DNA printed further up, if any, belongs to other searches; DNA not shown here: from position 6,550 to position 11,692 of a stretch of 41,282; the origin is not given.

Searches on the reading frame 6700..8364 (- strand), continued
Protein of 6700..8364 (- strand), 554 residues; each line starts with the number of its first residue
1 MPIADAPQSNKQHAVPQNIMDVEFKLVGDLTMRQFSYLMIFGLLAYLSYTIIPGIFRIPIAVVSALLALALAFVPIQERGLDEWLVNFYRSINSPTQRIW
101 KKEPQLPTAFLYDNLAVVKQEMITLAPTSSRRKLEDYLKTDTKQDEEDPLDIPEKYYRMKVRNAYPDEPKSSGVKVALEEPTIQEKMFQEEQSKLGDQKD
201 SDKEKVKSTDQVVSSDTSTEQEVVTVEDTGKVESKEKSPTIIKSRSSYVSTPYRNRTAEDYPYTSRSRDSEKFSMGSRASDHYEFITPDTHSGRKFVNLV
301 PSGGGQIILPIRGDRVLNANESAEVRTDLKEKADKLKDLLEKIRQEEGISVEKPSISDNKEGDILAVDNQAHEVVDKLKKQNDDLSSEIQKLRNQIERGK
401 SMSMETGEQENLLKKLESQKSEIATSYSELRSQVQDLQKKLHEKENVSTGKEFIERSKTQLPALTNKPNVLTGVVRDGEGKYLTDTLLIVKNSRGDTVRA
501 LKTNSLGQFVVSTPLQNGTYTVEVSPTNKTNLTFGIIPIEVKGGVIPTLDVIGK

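Call 87: find_homologous_proteins(query=A3, max_evalue=0.001)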
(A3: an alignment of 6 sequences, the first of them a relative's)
Query A3 (6 sequences) (122 aa, profile of the alignment): 161 proteins with E <= 0.001 among 5764 candidates; the best 120 are listed.
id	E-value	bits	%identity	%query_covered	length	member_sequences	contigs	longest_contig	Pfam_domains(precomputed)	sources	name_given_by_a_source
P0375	1.2e-50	189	26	66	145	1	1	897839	PF18895.6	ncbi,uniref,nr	ncbi:hypothetical protein IMZ31_20925 (plasmid) [Pontibacillus sp. ALD_SL1]|uniref:hypothetical prot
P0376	1.4e-49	186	44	45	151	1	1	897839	PF18895.6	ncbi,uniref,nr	ncbi:hypothetical protein IMZ31_20920 (plasmid) [Pontibacillus sp. ALD_SL1]|uniref:Mbov_0395 family 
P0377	5.8e-34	135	35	57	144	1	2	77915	PF18895.6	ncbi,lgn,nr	ncbi:MAG: pilin [Patescibacteria group bacterium]|nr:pilin [Patescibacteria group bacterium]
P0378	7.5e-31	125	100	100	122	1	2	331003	PF18895.6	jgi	jgi:hypothetical protein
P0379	6.6e-30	122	40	46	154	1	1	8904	PF18895.6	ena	-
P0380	3.5e-29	120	35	57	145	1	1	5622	PF18895.6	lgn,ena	-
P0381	4.8e-27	113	43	47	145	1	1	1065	PF18895.6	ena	-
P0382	2.8e-26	110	78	98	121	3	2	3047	PF18895.6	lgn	-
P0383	6.0e-26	109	41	45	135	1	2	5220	PF04290.19,PF18895.6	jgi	jgi:hypothetical protein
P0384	6.2e-26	109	73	98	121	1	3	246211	PF18895.6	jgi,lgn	jgi:hypothetical protein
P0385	7.3e-26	109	42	46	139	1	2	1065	PF18895.6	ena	-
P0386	7.4e-26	109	35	75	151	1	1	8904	PF18895.6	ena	-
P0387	8.0e-26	109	71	99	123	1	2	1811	PF18895.6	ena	-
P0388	9.1e-26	109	76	98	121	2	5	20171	PF18895.6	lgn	-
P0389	1.5e-25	108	71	99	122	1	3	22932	PF18895.6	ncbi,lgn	-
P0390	9.1e-25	105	37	56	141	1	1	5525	PF18895.6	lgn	-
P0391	1.1e-24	105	73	100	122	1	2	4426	PF18895.6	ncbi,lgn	-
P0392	1.4e-24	105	37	55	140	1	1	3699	PF18895.6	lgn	-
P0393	5.8e-23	100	47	46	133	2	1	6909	PF18895.6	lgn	-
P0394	8.2e-23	99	34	72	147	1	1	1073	PF18895.6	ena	-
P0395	1.1e-22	99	32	48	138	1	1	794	PF18895.6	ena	-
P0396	2.7e-19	88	59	75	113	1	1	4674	PF18895.6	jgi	jgi:uncharacterized membrane-anchored protein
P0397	5.1e-19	87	58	97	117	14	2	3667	PF18895.6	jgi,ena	-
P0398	1.3e-18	85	65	68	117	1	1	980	PF18895.6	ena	-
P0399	1.4e-18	85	64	66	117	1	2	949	PF18895.6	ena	-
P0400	1.0e-17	83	55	87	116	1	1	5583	PF18895.6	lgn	-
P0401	3.5e-17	81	38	39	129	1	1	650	PF18895.6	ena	-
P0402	6.8e-17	80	50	92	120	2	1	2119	PF18895.6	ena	-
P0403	7.3e-17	80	63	69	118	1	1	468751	PF18895.6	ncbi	-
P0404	3.5e-16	78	53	92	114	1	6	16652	PF18895.6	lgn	-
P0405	3.6e-16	78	38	72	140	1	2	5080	PF18895.6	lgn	-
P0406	5.3e-16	77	36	85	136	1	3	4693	PF18895.6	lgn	-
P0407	1.8e-15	75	45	49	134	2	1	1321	PF18895.6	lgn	-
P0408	2.5e-15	75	36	71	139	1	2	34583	PF18895.6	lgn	-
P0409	9.7e-15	73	29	87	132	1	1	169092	PF18895.6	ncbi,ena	-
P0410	1.4e-14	72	36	75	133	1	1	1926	PF18895.6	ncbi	-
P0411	2.1e-14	72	43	57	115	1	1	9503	PF18895.6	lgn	-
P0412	2.8e-14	71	39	65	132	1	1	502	PF18895.6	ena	-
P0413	3.4e-14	71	38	64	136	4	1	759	PF18895.6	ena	-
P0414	3.7e-14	71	36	71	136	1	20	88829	PF18895.6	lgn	-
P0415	3.8e-14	71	39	70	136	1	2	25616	PF18895.6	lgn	-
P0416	4.0e-14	71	37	65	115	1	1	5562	PF18895.6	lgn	-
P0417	4.8e-14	71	55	70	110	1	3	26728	PF18895.6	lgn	-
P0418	2.6e-13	68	35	61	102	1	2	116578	PF18895.6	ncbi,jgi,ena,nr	ncbi:hypothetical protein FWG86_01430 [Candidatus Saccharibacteria bacterium]|nr:hypothetical protei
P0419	5.3e-13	67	43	38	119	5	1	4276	PF18895.6,PF04956.19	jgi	-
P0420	6.1e-13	67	40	46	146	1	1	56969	PF18895.6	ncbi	-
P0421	2.1e-12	65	38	53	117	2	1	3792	PF18895.6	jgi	jgi:hypothetical protein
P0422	2.1e-12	65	28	62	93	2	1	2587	PF18895.6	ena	-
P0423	2.2e-12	65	34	60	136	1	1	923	PF18895.6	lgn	-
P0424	3.2e-12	65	41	44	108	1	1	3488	PF18895.6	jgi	jgi:TRAP-type C4-dicarboxylate transport system permease small subunit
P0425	3.7e-12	65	33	84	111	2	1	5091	PF18895.6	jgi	jgi:hypothetical protein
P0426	4.3e-12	64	51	34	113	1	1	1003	PF18895.6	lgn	-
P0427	4.5e-12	64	51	34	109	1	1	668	PF18895.6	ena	-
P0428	5.9e-12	64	40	51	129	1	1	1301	PF18895.6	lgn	-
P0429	6.1e-12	64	50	39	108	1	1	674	PF18895.6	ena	-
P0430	1.2e-11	63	36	74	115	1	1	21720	PF18895.6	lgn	-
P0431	1.3e-11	63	30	81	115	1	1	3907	PF18895.6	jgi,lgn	jgi:hypothetical protein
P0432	1.5e-11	63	34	74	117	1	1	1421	PF18895.6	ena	-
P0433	1.6e-11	62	40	54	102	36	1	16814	PF18895.6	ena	-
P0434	1.9e-11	62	37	52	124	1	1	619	PF18895.6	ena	-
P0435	2.3e-11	62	41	44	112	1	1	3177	PF18895.6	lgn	-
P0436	2.6e-11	62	46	44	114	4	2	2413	PF18895.6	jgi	-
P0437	2.7e-11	62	49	34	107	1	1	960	PF18895.6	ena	-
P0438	2.9e-11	62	40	54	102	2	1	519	PF18895.6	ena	-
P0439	3.0e-11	62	41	44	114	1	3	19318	PF18895.6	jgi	jgi:hypothetical protein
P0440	3.4e-11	61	46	34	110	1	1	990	PF18895.6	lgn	-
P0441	3.6e-11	61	49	34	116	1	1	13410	PF18895.6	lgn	-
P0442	3.7e-11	61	49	44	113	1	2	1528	PF18895.6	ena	-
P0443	3.9e-11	61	31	63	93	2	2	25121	PF18895.6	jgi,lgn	jgi:uncharacterized membrane protein SpoIIM required for sporulation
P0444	3.9e-11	61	39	47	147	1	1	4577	PF18895.6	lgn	-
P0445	4.2e-11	61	49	48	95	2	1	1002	PF18895.6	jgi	-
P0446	4.4e-11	61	51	34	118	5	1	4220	PF18895.6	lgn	-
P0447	4.5e-11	61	39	77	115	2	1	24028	PF18895.6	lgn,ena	-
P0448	4.7e-11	61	38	63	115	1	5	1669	PF18895.6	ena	-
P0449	4.8e-11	61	35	73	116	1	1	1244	PF18895.6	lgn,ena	-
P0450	4.9e-11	61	46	44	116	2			PF18895.6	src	-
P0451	4.9e-11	61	38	63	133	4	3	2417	PF18895.6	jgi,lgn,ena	-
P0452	5.0e-11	61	46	34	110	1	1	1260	PF18895.6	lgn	-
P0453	5.0e-11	61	43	44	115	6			PF18895.6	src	-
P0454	5.2e-11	61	50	44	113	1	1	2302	PF18895.6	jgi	jgi:hypothetical protein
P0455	5.6e-11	61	33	65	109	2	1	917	PF18895.6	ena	-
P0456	7.9e-11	60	40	54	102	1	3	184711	PF18895.6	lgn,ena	-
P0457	8.1e-11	60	43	44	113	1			PF18895.6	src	-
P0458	9.8e-11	60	38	74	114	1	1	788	PF18895.6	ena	-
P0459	1.1e-10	60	38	73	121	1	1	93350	PF18895.6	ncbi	-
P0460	1.3e-10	60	44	42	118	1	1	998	PF18895.6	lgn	-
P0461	1.5e-10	59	38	52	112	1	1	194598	PF18895.6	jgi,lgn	-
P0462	1.6e-10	59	46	44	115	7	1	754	PF18895.6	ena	-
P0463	1.8e-10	59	39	61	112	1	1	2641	PF18895.6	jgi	jgi:hypothetical protein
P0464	1.9e-10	59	44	34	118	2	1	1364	PF18895.6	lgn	-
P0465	2.2e-10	59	40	54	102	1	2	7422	PF18895.6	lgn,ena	-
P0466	2.2e-10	59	32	77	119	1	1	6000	PF18895.6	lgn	-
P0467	2.4e-10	59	31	93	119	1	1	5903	PF18895.6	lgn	-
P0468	2.8e-10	58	44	44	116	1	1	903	PF18895.6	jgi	jgi:TRAP-type C4-dicarboxylate transport system permease small subunit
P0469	2.9e-10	58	42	43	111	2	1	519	PF18895.6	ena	-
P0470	3.0e-10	58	49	34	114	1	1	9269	PF18895.6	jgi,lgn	jgi:hypothetical protein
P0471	3.2e-10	58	40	51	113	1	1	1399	PF18895.6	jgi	-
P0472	3.7e-10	58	51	34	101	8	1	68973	PF18895.6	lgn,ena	-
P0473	4.1e-10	58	39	54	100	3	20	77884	PF18895.6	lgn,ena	-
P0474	4.5e-10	58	30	71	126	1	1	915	PF18895.6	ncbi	-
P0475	4.6e-10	58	42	50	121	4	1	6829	PF18895.6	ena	-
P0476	4.6e-10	58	40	49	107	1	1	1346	PF18895.6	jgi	-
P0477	4.7e-10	58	43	54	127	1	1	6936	PF18895.6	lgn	-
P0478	5.2e-10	58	39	48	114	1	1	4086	PF18895.6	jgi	jgi:hypothetical protein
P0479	5.3e-10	58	45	44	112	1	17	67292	PF18895.6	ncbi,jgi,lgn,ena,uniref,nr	ncbi:MAG: seg [Microgenomates group bacterium GW2011_GWC1_37_12b]|uniref:Integral membrane protein n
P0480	6.0e-10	57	44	44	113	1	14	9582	PF18895.6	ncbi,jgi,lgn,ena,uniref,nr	ncbi:MAG: hypothetical protein US53_C0068G0006 [Candidatus Woesebacteria bacterium GW2011_GWA1_37_7]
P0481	8.1e-10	57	36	70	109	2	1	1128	PF18895.6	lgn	-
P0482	8.6e-10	57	49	34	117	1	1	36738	PF18895.6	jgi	-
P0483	9.5e-10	57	36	52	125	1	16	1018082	PF18895.6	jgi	jgi:hypothetical protein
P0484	1.4e-9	56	37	75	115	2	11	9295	PF18895.6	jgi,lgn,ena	-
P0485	1.6e-9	56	32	53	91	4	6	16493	PF18895.6,PF04956.19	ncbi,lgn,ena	-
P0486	1.6e-9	56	38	93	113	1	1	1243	PF18895.6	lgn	-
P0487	1.8e-9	56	51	34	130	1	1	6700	PF18895.6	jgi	jgi:hypothetical protein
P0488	1.8e-9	56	43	44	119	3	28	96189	PF18895.6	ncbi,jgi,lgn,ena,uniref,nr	ncbi:hypothetical protein A2715_03890 [Candidatus Woesebacteria bacterium RIFCSPHIGHO2_01_FULL_39_32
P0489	2.1e-9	56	31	55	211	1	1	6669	PF18895.6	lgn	-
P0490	2.2e-9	56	35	75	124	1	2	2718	PF18895.6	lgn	-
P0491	2.2e-9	56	42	45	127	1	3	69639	PF18895.6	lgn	-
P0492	2.3e-9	56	39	70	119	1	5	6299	PF18895.6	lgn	-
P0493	2.8e-9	55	36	34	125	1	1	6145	PF18895.6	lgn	-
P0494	6.0e-9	54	28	76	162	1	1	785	PF18895.6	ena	-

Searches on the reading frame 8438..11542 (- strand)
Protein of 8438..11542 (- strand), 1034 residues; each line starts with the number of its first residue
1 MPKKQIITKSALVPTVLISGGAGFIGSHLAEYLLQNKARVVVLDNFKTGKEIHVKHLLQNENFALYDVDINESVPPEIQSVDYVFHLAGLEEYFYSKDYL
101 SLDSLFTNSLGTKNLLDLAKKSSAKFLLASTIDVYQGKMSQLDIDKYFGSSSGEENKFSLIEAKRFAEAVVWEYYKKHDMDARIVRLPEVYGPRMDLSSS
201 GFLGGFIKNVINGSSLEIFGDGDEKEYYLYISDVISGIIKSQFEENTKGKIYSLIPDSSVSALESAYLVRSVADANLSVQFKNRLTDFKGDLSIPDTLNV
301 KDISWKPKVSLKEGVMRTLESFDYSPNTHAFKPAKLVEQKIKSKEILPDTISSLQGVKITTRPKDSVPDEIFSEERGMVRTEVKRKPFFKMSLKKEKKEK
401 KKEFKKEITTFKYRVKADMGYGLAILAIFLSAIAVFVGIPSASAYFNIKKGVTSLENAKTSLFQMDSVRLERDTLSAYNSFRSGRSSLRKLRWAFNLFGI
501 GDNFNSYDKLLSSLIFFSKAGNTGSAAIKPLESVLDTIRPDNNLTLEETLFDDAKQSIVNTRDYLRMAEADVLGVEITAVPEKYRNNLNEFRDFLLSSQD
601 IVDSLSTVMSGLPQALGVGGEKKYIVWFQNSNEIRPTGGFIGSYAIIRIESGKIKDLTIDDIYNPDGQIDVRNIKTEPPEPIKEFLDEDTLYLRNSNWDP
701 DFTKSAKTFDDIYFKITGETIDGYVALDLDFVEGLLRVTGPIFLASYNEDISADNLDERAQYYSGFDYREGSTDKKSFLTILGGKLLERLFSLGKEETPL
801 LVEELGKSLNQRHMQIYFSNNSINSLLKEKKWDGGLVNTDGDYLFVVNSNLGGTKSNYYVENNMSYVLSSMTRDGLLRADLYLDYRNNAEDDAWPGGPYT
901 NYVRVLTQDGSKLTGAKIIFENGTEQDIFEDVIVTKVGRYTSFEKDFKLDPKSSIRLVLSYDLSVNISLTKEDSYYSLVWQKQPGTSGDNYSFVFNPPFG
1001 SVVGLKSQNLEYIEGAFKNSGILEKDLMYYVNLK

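Call 3: search_protein_families(library=pfam, proteins=[window:8438-11542:-], max_evalue=1)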
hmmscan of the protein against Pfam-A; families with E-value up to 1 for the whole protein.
window:8438-11542:- (1034 aa): 13 families
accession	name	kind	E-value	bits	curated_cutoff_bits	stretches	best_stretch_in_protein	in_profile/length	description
PF01370.27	Epimerase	-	7.7e-33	114.3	20.9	1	16-241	1-224/240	NAD dependent epimerase/dehydratase family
PF13196.11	DUF4012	-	7.9e-26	91.7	28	1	620-756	2-135/144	Protein of unknown function (DUF4012)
PF16363.11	GDP_Man_Dehyd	-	1.9e-21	77.3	27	1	17-316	1-330/332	GDP-mannose 4,6 dehydratase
PF01073.25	3Beta_HSD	-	5e-10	39.3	22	1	17-198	1-189/280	3-beta hydroxysteroid dehydrogenase/isomerase family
PF07993.18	NAD_binding_4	-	7.6e-10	38.8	20.1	1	62-197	74-210/258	Male sterility protein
PF02719.21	Polysacc_synt_2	-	1.2e-06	28.3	20.2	1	16-130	1-127/293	Polysaccharide biosynthesis protein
PF13460.12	NAD_binding_10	-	0.00063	20.1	27.2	1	20-186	1-142/184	NAD(P)H-binding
PF04321.23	RmlD_sub_bind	-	0.0072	15.9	27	1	15-274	2-232/287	RmlD substrate binding domain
PF00106.31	adh_short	-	0.066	13.1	26.6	1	15-71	2-59/195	short chain dehydrogenase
PF16738.10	CBM26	-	0.093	13.3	28.1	0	889-926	25-64/70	Starch-binding module 26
PF08659.16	KR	-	0.11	12.8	22.6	1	15-43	2-30/180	KR domain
PF13450.12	NAD_binding_8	-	0.16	12.7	21.9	0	21-44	3-26/68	NAD(P)-binding Rossmann-like domain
PF03435.24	Sacchrp_dh_NADP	-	0.24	12.2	25.1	1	21-87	5-75/129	Saccharopine dehydrogenase NADP binding domain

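Call 4: search_protein_families(library=ncbifam, proteins=[window:8438-11542:-], max_evalue=1)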
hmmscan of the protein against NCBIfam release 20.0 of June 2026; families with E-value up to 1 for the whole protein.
window:8438-11542:- (1034 aa): 42 families (the best 25 are shown)
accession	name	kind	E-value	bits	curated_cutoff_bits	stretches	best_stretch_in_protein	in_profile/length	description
TIGR01181.1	dTDP_gluc_dehyt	equivalog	3e-23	82.4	365.1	1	16-321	2-310/321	dTDP-glucose 4,6-dehydratase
TIGR04180.1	EDH_00030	hypoth_equivalog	8.2e-20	71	475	1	16-282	1-265/297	NAD-dependent 4,6-dehydratase LegB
TIGR01179.1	galE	equivalog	1.2e-15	57.2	262.3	1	16-311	2-314/332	UDP-glucose 4-epimerase GalE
TIGR02197.1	heptose_epim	equivalog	8.4e-14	51.4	274.6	1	16-253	1-240/316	ADP-glyceromanno-heptose 6-epimerase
NF043036.1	ErythonDh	equivalog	2.2e-11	43.6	325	1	16-241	3-232/321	D-erythronate dehydrogenase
NF011728.1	PRK15181.1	equivalog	8.8e-11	41.4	760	1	7-321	8-336/348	Vi polysaccharide biosynthesis UDP-N-acetylglucosaminuronic acid C-4 epimerase TviC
NF005998.1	PRK08125.1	equivalog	1.4e-09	36.9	777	1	14-279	316-592/649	bifunctional UDP-4-amino-4-deoxy-L-arabinose formyltransferase/UDP-glucuronic acid oxidase ArnA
NF008872.0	PRK11908.1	equivalog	1.7e-09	37.2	294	1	15-271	3-269/349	bifunctional UDP-4-keto-pentose/UDP-xylose synthase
NF007582.0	PRK10217.1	equivalog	2.1e-09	36.9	698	1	15-237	3-235/355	dTDP-glucose 4,6-dehydratase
NF007956.0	PRK10675.1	subfamily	2.6e-08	33.4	394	1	15-139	2-131/338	UDP-glucose 4-epimerase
TIGR01746.1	Thioester-redct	subfamily_domain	4.2e-08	32.8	213.35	2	79-278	87-285/371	thioester reductase domain-containing protein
NF047837.1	UDPAcbARedWbcJ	equivalog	3e-07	29.7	500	1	69-262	35-204/372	UDP-2-acetamido-2,6-beta-L-arabino-hexul-4-ose reductase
NF007490.0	PRK10084.1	subfamily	8e-07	28.3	649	1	16-320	3-332/361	dTDP-glucose 4,6-dehydratase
TIGR03466.1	HpnA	hypoth_equivalog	9.5e-07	28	367.65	1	15-181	2-161/327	hopanoid-associated sugar epimerase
TIGR01777.1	yfcH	hypoth_equivalog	6.9e-06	25.8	207.35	1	16-141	1-122/292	TIGR01777 family oxidoreductase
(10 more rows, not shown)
